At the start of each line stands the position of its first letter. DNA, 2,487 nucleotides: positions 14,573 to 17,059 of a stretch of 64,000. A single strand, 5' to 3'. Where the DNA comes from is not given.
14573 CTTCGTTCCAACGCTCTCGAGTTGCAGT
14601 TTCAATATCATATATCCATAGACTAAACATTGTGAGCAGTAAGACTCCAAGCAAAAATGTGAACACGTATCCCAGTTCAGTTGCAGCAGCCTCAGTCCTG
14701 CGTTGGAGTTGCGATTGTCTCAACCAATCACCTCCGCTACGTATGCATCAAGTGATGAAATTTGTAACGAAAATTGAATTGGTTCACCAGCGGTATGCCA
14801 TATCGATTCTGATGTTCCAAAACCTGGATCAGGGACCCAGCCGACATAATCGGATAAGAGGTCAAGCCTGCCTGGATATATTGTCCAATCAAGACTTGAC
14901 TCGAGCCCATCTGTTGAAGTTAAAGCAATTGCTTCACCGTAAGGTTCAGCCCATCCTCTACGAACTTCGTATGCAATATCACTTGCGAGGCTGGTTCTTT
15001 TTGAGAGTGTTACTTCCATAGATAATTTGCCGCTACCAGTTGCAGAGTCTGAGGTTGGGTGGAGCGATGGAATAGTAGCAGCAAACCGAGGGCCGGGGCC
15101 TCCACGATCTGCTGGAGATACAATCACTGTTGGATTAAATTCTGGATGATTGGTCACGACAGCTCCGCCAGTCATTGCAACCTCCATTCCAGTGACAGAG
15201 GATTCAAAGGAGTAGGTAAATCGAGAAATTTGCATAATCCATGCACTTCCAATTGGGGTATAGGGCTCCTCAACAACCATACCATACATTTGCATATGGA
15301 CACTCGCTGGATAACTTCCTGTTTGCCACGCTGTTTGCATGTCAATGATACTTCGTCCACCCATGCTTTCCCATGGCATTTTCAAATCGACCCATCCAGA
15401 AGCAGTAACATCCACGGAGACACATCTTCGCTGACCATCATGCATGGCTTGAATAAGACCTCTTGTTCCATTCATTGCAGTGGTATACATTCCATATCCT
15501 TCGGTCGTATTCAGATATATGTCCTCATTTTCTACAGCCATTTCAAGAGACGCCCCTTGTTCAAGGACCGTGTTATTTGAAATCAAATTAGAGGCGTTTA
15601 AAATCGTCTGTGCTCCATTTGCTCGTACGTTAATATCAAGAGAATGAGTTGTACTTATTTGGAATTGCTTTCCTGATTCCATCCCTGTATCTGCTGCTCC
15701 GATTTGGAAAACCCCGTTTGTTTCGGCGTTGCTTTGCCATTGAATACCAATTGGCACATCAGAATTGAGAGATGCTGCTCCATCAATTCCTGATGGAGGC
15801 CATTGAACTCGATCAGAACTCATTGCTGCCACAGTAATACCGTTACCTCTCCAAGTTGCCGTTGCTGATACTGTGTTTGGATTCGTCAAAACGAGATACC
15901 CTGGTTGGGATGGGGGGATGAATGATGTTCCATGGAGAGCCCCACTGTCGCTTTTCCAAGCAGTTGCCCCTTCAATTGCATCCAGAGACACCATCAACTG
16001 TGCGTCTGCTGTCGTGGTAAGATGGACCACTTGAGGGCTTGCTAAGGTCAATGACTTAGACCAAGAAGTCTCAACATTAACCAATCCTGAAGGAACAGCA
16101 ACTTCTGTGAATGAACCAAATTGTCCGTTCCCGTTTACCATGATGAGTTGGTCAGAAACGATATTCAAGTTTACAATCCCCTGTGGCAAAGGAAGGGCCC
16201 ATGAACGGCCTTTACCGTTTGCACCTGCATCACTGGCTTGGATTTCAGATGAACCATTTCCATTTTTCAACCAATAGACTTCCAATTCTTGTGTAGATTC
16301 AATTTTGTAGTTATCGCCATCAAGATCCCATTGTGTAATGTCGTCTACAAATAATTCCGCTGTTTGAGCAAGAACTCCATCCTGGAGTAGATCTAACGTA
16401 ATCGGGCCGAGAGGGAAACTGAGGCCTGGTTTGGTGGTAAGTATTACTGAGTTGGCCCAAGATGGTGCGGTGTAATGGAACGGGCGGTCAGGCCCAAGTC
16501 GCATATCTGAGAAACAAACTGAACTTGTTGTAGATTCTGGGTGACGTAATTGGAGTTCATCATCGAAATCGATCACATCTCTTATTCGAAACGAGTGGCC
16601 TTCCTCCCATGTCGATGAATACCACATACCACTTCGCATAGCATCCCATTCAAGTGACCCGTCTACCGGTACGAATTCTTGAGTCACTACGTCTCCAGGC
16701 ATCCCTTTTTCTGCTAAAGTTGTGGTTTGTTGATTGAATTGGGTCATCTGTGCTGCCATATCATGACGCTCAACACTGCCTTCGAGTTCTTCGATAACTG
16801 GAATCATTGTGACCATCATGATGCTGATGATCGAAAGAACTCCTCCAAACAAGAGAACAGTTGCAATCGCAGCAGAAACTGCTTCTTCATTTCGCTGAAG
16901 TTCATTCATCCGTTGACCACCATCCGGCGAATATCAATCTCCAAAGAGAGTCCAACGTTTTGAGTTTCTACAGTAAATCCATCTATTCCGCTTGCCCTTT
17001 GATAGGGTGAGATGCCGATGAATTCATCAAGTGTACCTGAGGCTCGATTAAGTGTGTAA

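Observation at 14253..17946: Compact three-gene operon of class III signal peptide (type IV pilin-like) proteins, one of them 729 aa, with no assembly machinery nearby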

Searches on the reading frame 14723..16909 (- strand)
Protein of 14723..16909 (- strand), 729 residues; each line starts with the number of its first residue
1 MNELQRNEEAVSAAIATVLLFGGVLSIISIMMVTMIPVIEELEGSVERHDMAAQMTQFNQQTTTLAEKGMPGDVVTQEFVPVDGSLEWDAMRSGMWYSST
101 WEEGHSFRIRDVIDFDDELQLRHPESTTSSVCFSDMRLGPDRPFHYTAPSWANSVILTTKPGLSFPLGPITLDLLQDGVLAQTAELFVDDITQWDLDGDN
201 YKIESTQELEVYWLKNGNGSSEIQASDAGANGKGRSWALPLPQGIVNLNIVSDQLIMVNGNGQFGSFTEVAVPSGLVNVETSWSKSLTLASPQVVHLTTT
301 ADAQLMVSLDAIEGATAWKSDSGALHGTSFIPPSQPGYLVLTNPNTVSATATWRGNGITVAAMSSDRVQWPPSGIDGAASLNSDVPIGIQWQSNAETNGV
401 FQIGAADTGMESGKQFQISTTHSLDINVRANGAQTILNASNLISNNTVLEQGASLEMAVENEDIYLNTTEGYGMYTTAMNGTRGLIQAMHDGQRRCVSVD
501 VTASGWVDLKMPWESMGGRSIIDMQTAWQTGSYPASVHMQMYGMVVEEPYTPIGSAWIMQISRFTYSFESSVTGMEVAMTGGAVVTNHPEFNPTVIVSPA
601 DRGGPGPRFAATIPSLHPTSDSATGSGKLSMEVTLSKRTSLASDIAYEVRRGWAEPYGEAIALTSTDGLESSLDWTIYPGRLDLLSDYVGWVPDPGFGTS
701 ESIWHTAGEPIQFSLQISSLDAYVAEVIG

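Call 5: search_protein_families(library=pfam, proteins=[window:14723-16909:-], max_evalue=1)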
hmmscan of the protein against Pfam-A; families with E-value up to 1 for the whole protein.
window:14723-16909:- (729 aa): 1 family
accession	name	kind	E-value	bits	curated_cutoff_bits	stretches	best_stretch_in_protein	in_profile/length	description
PF23960.2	DUF7289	-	0.049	13.6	27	1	10-71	2-63/238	Family of unknown function (DUF7289)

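Call 6: search_protein_families(library=ncbifam, proteins=[window:14723-16909:-], max_evalue=1)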
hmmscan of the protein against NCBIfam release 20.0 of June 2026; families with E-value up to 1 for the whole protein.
window:14723-16909:- (729 aa): 0 families

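Call 9: find_homologous_proteins(query=window:14723-16909:-)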
Query window:14723-16909:- (729 aa): 387 proteins with E <= 0.001 among 8000 candidates; the best 120 are listed.
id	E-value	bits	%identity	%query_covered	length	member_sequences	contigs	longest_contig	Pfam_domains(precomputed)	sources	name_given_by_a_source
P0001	0.0e+0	1614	98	100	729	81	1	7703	-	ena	-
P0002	0.0e+0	1575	95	100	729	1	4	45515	-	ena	-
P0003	0.0e+0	1574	95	100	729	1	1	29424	-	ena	-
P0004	0.0e+0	1570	95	100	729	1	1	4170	-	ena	-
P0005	0.0e+0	1570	95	100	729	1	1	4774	-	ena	-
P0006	0.0e+0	1459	87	100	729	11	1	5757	-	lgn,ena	-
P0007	0.0e+0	1445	85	100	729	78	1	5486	-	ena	-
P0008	0.0e+0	1444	85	100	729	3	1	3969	-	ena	-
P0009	0.0e+0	1443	86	100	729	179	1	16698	-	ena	-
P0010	0.0e+0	1207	70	100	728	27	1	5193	-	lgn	-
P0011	0.0e+0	1205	70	100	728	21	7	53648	-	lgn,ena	-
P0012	0.0e+0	1204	71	100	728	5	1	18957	-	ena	-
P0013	0.0e+0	1204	70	100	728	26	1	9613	-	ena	-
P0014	0.0e+0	1204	70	100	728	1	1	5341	-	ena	-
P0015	0.0e+0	1204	70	100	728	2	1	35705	-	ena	-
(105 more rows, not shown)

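Call 10: find_encoding_contigs(protein=window:14723-16909:-, flank=10000, max_places=6)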
Protein window:14723-16909:- (729 aa): 23 contigs read that carry it; 6 places shown.
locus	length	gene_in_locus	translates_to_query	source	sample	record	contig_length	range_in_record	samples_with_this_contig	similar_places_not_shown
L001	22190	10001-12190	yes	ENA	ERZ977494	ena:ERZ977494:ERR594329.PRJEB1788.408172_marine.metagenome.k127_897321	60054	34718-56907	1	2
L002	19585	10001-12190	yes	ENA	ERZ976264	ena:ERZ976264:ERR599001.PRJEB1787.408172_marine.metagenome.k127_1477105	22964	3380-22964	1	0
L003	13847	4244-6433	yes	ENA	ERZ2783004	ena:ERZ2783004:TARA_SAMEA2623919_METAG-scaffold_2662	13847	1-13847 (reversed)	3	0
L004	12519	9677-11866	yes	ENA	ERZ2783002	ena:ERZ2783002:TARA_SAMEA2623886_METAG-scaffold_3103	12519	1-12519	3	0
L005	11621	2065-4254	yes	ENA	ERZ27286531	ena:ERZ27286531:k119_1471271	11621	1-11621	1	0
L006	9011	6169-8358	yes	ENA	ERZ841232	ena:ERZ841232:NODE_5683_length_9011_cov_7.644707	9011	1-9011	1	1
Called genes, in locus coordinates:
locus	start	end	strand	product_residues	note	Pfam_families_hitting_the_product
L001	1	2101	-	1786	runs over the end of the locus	-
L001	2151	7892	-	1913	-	-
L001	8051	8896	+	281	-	PF23023:Anti-Pycsar_Apyc1 (weak), PF00753:Lactamase_B, PF12706:Lactamase_B_2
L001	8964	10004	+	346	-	-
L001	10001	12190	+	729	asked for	-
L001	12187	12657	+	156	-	-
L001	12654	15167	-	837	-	PF13191:AAA_16, PF13401:AAA_22 (faint), PF07719:TPR_2 (faint), PF07721:TPR_4 (faint), PF13176:TPR_7 (faint), PF14938:SNAP (weak), PF13424:TPR_12, PF17874:TPR_MalT (weak), +5 more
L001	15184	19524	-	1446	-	PF17957:Big_7 (faint), PF13229:Beta_helix (faint)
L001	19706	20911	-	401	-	PF00082:Peptidase_S8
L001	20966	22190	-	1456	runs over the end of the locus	?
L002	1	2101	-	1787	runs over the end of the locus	-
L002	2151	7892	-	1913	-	-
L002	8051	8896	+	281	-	PF23023:Anti-Pycsar_Apyc1 (weak), PF00753:Lactamase_B, PF12706:Lactamase_B_2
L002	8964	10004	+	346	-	-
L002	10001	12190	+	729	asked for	-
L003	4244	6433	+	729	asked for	-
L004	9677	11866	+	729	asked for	-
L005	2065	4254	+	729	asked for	-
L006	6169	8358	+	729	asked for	-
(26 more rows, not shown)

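Call 37: predict_structure(alignment_id=A2)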
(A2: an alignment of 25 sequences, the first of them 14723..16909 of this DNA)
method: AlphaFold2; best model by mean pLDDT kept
length: 729 residues; sequences in the alignment: 25
mean_pLDDT: 37.4   pTM: 0.24
mean pLDDT of the five models: 37.4, 36.9, 35.2, 33.0, 32.8
residues with pLDDT >= 90: 0; 70-90: 44; 50-70: 153; < 50: 532
segments of 3 or more residues with pLDDT < 50: 1-143, 145-178, 183-236, 275-279, 307-326, 395-414, 480-729
pLDDT, mean of each block of 10 residues (from residue 1): 30 29 25 25 24 28 27 23 24 21 22 23 29 35 43 38 34 47 42 35 30 28 25 44 64 57 61 52 72 54 50 29 45 69 70 79 70 60 68 42 28 48 61 61 65 69 60 52 27 20 21 22 29 26 25 25 27 24 22 24 23 23 26 25 24 26 28 24 24 22 22 26 25
secondary structure, 60 per line:
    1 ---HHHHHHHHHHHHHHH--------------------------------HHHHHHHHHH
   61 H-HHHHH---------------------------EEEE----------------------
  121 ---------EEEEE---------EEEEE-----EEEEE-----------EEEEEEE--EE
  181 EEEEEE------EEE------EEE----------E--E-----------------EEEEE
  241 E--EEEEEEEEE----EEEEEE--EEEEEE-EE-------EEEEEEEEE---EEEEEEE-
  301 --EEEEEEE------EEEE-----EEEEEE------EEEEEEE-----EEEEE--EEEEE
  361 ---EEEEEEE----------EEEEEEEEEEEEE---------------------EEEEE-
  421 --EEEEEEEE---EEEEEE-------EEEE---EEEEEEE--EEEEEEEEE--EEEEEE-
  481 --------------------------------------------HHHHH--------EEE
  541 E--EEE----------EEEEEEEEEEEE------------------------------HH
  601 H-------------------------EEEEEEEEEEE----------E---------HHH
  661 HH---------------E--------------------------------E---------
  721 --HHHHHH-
elements in order (helices of 4 or more, strands of 3 or more residues): H4-18 H51-61 H63-67 E95-98 E130-134 E144-148 E154-158 E170-176 E179-186 E193-195 E202-204 E236-241 E244-252 E257-262 E265-270 E281-289 E293-299 E303-309 E316-319 E325-330 E337-343 E349-353 E356-360 E364-370 E381-393 E415-419 E423-430 E434-439 E447-450 E454-460 E463-471 E474-479 H525-529 E538-541 E544-546 E557-568 E627-637 H658-662 H723-728

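Call 54: search_protein_representatives(alignment_id=A2)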
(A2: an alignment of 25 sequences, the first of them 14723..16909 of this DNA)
Query: 25 sequences, 729 profile positions. Proteins with E-value up to 0.001 (for the whole library): 119; up to 1e-10: 93; up to 1e-30: 41. The best 119 are listed.
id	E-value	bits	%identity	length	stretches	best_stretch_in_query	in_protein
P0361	8.5e-247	837.4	-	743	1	3-728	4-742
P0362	3.1e-208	709.9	-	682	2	3-423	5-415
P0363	4.6e-206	702.8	-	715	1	4-726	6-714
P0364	4.2e-174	597.1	-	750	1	3-721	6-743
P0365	1.4e-161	555.7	-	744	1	6-719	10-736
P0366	9.1e-152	523.3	-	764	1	3-726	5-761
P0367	1.7e-138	479.3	-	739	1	5-724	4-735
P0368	4.3e-126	438.4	-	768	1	3-724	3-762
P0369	1.4e-123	430.0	-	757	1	4-720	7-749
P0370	5.8e-123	428.0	-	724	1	31-724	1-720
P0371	1.4e-121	423.5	-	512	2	442-727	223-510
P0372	2.6e-119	416.0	-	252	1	256-504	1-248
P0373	2.0e-116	406.4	-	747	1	3-720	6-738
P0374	9.4e-113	394.3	-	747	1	3-722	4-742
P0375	6.2e-99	348.6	-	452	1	3-392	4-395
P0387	8.4e-54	199.4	-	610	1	131-720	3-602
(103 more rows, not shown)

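Call 57: find_related_loci(query=A6, collection=metagenome_contigs, flank=10000)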
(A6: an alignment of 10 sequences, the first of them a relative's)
Query A6 (747 aa) in metagenome_contigs; peptide patterns used: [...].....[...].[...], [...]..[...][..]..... (x = any residue, [..] = any of these).
256 stretches matched a pattern; 85 encode a relative of the query (tblastn E <= 1e-3); the best 80 are kept; 80 distinct loci.
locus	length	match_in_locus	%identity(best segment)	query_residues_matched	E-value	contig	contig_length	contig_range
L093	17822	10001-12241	99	1-747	0e+0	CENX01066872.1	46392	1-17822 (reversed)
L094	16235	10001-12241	99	1-747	0e+0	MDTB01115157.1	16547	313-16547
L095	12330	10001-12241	87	1-747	0e+0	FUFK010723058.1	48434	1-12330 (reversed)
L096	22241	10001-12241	78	1-747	0e+0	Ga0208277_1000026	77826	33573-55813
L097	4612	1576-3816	72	1-747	0e+0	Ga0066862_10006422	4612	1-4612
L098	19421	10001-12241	73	1-747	0e+0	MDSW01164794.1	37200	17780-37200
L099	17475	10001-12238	77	1-746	0e+0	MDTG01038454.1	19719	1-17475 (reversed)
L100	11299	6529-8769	57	1-746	0e+0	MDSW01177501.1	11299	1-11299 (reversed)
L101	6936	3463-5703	57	1-746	0e+0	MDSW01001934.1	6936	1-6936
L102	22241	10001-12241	57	1-746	0e+0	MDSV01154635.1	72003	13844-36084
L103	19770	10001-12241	57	1-746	0e+0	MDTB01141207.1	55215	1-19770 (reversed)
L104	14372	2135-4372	90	1-746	0e+0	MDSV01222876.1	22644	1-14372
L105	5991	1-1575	69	223-747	0e+0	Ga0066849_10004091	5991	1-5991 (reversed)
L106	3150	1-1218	88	342-747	0e+0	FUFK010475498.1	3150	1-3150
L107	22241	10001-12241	87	1-747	0e+0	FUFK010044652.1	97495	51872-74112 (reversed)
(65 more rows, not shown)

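Call 59: search_protein_families(library=pfam, proteins=[P0374, P0373, P0369, P0368, P0364, P0366], max_evalue=0.1)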
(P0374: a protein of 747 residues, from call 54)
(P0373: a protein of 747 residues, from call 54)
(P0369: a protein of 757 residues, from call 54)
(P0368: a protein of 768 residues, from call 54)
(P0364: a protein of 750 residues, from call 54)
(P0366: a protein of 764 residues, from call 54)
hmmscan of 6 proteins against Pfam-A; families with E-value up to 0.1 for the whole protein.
P0374 (747 aa): 1 family
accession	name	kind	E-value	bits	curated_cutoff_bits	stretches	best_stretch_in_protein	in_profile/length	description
PF23960.2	DUF7289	-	0.00053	20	27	1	11-80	2-71/238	Family of unknown function (DUF7289)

P0373 (747 aa): 0 families

P0369 (757 aa): 0 families

P0368 (768 aa): 1 family
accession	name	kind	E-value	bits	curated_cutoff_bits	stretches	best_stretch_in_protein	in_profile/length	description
PF23960.2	DUF7289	-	0.0019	18.2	27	1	10-80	2-72/238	Family of unknown function (DUF7289)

P0364 (750 aa): 0 families

P0366 (764 aa): 0 families

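Call 62: list_cluster_members(proteins=[P0363, P0364, P0365, P0366, P0367, P0368, P0369, P0373, P0374, P0387])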
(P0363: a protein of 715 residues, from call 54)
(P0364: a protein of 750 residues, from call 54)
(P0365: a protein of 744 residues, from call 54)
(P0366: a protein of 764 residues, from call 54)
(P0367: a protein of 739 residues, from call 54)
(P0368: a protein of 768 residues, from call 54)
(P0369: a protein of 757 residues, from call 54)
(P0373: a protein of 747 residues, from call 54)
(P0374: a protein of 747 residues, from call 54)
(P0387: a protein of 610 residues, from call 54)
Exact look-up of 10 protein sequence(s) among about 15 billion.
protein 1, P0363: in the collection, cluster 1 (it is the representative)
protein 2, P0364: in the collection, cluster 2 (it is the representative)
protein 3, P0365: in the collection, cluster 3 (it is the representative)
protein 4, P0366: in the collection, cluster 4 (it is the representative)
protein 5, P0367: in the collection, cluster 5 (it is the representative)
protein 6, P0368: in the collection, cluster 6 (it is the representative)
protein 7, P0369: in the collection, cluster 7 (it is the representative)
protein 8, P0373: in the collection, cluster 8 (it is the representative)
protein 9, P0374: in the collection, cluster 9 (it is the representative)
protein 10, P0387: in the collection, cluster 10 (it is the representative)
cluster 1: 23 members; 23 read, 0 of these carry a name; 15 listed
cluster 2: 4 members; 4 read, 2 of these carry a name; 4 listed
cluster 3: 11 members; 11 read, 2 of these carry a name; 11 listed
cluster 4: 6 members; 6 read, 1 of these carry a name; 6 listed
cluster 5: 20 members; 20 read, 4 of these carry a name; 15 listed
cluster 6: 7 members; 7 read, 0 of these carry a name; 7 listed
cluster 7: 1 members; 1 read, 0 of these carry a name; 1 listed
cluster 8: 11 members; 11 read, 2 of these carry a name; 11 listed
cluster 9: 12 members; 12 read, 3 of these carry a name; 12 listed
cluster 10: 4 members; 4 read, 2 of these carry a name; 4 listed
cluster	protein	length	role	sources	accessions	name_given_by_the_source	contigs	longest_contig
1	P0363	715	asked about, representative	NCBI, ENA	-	-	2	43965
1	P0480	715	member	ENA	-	-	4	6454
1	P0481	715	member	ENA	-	-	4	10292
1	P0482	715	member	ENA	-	-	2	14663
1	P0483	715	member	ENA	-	-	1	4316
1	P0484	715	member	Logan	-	-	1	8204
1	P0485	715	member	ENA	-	-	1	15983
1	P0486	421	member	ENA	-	-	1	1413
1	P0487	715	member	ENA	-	-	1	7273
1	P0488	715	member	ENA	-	-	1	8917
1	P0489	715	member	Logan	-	-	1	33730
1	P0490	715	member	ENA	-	-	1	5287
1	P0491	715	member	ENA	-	-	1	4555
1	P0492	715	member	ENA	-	-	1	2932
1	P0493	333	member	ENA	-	-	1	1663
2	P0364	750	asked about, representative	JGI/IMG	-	hypothetical protein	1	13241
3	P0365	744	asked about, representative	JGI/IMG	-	-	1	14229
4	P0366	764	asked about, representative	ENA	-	-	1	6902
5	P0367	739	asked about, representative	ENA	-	-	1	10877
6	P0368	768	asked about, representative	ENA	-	-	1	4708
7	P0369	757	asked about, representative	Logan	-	-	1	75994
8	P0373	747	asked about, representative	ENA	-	-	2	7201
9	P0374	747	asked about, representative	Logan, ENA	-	-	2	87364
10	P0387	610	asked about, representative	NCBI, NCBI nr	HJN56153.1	MAG TPA: hypothetical protein QF646_07200, partial [Candidatus Poseidoniales archaeon] | hypothetical protein [Candidatus Poseidoniales archaeon]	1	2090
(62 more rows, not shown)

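Call 64: search_solved_structures(query=A5, max_evalue=10)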
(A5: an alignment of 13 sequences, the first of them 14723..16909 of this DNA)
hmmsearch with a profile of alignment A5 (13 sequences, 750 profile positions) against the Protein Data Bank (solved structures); distinct sequences matched with E-value up to 10: 5.
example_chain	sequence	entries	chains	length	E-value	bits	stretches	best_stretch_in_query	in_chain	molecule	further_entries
2apr_A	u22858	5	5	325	0.79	11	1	216-263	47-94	RHIZOPUSPEPSIN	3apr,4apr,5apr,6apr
4pju_B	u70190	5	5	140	1.4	10.2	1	151-226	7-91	Double-strand-break repair protein rad21 homolog | 64-kDa C-terminal product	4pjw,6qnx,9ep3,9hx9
8k4d_B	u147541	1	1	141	1.4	10.2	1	151-226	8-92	64-kDa C-terminal product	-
4pk7_B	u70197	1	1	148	1.5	10.1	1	151-226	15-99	Double-strand-break repair protein rad21 homolog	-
9j0a_B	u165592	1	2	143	1.6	10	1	151-225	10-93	64-kDa C-terminal product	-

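Call 71: search_protein_families(library=padloc, proteins=[window:14723-16909:-], max_evalue=0.01)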
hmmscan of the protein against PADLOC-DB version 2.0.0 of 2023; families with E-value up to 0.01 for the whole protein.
window:14723-16909:- (729 aa): 0 families
